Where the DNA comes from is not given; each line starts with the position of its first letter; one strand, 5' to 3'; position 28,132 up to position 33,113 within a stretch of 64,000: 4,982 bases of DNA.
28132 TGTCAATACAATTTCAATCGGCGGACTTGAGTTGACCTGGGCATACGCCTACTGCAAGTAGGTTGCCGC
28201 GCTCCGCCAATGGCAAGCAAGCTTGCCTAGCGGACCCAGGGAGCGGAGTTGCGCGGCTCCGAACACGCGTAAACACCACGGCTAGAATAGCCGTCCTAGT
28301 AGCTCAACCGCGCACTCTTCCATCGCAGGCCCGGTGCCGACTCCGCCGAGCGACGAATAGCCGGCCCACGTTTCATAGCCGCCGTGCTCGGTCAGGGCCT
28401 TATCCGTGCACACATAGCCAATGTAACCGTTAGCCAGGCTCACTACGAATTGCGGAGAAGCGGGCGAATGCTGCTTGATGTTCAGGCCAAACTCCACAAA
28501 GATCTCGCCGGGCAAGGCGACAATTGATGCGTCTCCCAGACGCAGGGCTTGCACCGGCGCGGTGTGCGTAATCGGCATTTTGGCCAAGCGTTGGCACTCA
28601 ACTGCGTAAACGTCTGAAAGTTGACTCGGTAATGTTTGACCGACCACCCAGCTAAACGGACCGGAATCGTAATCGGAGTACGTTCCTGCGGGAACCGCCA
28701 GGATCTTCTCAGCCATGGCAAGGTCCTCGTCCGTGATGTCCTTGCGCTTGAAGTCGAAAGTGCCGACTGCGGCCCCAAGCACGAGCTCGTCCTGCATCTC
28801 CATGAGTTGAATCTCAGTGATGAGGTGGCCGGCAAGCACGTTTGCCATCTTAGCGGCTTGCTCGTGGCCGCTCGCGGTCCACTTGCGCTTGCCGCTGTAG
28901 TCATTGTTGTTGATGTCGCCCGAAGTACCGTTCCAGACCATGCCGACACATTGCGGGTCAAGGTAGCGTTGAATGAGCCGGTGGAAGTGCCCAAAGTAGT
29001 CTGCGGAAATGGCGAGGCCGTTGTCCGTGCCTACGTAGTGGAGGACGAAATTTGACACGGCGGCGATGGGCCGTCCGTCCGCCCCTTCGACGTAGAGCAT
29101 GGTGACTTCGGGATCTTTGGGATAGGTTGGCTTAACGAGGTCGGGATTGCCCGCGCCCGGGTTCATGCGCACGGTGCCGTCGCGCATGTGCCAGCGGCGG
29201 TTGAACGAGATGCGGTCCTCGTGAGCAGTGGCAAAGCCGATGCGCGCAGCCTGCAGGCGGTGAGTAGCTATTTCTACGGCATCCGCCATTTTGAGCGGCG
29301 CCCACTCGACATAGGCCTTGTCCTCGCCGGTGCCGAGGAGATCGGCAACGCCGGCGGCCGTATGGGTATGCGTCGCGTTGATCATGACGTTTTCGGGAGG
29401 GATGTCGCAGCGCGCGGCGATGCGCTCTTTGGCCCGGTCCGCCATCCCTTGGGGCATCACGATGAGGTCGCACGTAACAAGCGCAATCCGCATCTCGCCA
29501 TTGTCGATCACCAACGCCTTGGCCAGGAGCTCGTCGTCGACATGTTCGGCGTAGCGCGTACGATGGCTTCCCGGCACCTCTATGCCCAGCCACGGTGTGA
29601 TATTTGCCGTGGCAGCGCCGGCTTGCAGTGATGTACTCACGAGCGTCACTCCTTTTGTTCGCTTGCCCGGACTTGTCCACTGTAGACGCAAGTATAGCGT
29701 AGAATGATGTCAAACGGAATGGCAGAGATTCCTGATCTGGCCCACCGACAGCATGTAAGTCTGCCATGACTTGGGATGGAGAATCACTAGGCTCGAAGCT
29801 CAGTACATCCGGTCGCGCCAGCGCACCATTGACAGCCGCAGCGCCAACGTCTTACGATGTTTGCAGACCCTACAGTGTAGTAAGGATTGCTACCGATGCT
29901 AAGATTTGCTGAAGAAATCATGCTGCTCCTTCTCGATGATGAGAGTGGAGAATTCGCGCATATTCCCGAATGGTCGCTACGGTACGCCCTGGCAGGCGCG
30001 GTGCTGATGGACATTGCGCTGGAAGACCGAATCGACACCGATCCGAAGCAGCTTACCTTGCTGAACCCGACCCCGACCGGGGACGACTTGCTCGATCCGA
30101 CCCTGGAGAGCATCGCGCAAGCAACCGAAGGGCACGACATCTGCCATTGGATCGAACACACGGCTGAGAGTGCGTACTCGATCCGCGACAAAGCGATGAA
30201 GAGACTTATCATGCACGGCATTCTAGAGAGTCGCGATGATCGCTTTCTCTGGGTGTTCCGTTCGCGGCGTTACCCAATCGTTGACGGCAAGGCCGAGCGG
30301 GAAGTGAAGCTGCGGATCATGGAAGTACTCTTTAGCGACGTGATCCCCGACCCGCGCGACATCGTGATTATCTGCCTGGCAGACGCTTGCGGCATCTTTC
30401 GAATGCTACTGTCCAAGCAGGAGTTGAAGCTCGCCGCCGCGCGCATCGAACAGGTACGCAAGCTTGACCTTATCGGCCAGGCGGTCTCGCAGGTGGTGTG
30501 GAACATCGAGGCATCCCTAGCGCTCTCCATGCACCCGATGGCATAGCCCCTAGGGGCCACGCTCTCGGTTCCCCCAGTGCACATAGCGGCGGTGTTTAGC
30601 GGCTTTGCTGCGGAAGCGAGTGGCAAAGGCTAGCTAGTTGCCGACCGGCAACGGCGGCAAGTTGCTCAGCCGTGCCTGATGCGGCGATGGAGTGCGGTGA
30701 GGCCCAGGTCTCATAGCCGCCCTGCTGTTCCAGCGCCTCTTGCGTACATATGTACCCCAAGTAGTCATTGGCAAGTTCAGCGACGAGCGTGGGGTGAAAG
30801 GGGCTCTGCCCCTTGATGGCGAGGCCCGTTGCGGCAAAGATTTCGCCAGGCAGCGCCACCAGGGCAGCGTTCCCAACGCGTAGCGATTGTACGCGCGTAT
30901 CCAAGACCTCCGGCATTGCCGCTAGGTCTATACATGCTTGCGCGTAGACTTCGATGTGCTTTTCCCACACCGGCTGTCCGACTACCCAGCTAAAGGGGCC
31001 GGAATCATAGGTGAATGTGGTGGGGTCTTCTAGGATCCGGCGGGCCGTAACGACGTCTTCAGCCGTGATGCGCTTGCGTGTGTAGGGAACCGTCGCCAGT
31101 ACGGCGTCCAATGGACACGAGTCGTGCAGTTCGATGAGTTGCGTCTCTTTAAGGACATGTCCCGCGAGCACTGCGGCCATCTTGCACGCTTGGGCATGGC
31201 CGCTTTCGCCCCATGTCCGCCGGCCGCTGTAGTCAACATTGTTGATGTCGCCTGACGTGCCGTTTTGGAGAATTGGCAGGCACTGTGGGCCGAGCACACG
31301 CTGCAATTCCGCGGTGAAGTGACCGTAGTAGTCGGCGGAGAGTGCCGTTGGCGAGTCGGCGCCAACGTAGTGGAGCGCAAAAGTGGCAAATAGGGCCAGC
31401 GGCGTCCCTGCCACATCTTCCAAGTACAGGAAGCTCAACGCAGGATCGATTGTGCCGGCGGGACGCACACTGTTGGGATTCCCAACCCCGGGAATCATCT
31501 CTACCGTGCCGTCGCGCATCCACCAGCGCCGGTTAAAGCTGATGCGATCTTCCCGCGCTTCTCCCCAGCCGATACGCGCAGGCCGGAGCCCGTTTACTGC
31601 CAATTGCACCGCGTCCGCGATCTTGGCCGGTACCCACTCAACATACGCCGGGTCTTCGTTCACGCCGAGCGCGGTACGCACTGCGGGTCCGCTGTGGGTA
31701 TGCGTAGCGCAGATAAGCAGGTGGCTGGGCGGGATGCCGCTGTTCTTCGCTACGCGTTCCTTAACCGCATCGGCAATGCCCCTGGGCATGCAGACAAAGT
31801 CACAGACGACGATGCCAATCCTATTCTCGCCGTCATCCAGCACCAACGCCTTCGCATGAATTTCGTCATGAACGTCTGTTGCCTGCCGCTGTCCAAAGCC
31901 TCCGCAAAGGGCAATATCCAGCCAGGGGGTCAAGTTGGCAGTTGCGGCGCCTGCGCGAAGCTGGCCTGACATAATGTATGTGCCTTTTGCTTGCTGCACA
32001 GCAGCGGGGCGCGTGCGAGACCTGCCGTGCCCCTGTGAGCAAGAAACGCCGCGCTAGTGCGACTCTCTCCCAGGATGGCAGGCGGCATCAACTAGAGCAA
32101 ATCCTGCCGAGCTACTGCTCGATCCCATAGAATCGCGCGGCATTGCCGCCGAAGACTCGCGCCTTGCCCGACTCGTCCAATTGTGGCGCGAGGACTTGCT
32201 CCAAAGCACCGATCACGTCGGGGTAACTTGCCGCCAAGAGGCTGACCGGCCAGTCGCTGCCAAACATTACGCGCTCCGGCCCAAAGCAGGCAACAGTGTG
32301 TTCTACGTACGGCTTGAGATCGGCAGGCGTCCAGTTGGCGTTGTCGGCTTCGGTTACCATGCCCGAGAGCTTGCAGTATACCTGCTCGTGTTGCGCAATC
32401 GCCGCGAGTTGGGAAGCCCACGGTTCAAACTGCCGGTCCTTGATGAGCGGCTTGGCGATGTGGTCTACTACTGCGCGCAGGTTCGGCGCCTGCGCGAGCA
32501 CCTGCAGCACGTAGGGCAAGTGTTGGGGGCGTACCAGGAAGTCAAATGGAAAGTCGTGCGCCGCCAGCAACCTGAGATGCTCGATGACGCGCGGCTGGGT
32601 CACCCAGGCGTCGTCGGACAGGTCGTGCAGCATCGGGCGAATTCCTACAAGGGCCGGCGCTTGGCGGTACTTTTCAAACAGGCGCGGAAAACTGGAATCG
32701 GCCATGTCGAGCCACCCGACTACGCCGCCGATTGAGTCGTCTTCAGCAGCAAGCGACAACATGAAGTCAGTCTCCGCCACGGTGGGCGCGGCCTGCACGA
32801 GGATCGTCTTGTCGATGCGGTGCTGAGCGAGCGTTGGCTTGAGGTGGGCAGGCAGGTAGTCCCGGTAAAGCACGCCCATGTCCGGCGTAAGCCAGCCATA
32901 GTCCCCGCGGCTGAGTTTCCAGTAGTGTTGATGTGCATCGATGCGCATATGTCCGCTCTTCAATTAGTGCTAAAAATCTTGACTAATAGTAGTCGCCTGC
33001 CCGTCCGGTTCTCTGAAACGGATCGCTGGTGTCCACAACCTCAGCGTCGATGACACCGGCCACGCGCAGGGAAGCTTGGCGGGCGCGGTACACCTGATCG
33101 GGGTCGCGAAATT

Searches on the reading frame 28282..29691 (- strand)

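Call 4: search_protein_families(library=pfam, proteins=[window:28282-29691:-], max_evalue=0.1)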
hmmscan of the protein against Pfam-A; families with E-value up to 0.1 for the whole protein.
window:28282-29691:- (469 aa): 1 family
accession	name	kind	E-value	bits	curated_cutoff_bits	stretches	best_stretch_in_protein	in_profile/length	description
PF04734.18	Ceramidase_alk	-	3.1e-10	39.8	32.1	1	51-237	32-223/509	Neutral/alkaline non-lysosomal ceramidase, N-terminal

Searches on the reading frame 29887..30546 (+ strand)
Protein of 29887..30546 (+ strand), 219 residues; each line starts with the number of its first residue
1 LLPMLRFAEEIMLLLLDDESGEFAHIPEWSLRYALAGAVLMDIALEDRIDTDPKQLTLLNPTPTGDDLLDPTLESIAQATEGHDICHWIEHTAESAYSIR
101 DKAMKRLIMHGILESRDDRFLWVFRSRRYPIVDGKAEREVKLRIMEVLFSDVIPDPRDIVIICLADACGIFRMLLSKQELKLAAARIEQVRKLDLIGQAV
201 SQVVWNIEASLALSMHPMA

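Call 4: search_protein_families(library=pfam, proteins=[window:29887-30546:+], max_evalue=0.1)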
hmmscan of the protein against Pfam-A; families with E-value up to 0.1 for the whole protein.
window:29887-30546:+ (219 aa): 1 family
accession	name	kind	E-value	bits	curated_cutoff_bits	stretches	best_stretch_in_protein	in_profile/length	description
PF05719.16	GPP34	-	2.7e-45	155.3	29.1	1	8-204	2-198/201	Golgi phosphoprotein 3 (GPP34)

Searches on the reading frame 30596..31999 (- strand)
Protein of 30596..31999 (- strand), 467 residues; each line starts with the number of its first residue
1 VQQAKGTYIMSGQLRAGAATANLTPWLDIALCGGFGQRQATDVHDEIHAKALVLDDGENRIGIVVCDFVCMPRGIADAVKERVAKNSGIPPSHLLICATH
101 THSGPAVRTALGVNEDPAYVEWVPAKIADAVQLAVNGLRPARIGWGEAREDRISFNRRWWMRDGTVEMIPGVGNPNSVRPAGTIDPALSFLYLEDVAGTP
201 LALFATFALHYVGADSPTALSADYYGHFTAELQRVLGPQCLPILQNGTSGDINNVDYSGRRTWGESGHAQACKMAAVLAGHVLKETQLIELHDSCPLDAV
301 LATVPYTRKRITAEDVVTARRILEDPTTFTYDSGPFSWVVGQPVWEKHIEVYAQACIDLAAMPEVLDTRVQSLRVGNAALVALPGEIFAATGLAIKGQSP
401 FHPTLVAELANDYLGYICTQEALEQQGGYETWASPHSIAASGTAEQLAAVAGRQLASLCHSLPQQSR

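Call 4: search_protein_families(library=pfam, proteins=[window:30596-31999:-], max_evalue=0.1)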
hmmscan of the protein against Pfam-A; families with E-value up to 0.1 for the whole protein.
window:30596-31999:- (467 aa): 2 families
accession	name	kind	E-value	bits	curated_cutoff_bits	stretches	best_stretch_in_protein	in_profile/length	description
PF04734.18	Ceramidase_alk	-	3e-11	43.1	32.1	2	37-158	26-157/509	Neutral/alkaline non-lysosomal ceramidase, N-terminal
PF20116.4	DUF6506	-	0.034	15.1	27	1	29-53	54-78/96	Family of unknown function (DUF6506)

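Call 5: search_protein_families(library=ncbifam, proteins=[window:30596-31999:-], max_evalue=0.1)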
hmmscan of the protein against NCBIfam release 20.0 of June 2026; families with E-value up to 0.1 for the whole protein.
window:30596-31999:- (467 aa): 1 family
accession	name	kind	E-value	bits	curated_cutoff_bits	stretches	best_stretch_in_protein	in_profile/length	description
NF041649.1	ceramidase_neut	equivalog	5.6e-08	31.5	1200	1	35-145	24-145/636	neutral ceramidase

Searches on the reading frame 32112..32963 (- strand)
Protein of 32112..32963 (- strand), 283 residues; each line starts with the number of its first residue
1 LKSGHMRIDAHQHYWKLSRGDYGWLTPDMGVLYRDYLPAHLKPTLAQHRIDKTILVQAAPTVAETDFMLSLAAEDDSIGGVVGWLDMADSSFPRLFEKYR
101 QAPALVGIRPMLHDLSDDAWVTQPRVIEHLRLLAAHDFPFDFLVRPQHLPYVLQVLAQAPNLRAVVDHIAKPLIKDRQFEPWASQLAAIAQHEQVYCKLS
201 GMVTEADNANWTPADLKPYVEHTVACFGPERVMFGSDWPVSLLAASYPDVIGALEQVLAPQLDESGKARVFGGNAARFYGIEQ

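Call 4: search_protein_families(library=pfam, proteins=[window:32112-32963:-], max_evalue=0.1)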
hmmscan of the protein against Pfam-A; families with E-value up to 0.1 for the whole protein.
window:32112-32963:- (283 aa): 1 family
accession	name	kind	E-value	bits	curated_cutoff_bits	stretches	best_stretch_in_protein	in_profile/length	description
PF04909.20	Amidohydro_2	-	1.3e-47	163.4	26.4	1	8-281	1-289/289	Amidohydrolase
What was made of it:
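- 32112..32948 (-): Amidohydro_2 (fuconolactonase-like) gene about 30-50 nt downstream of A. It may share a transcript with A in this clade. It is not a family partner elsewhere. Pfam 1.3e-47 (call 4).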

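Call 5: search_protein_families(library=ncbifam, proteins=[window:32112-32963:-], max_evalue=0.1)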
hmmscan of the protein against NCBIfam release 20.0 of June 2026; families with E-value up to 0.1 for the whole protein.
window:32112-32963:- (283 aa): 2 families
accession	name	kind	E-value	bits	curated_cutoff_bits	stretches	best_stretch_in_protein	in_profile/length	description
NF052480.1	FuconLaconase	equivalog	7.4e-71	239.1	400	1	6-281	1-286/287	L-fucono-1,5-lactonase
NF042924.1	SlmHylase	equivalog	0.0028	16.9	500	1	161-242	178-257/299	4-sulfomuconolactone hydrolase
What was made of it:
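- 32112..32948 (-): NCBIfam L-fucono-1,5-lactonase 239 bits, below the 400-bit cut-off (call 5).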

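Call 78: search_protein_families(library=padloc, proteins=[window:32112-32963:-], max_evalue=0.01)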
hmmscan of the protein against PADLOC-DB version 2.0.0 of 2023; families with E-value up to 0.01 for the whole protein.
window:32112-32963:- (283 aa): 0 families
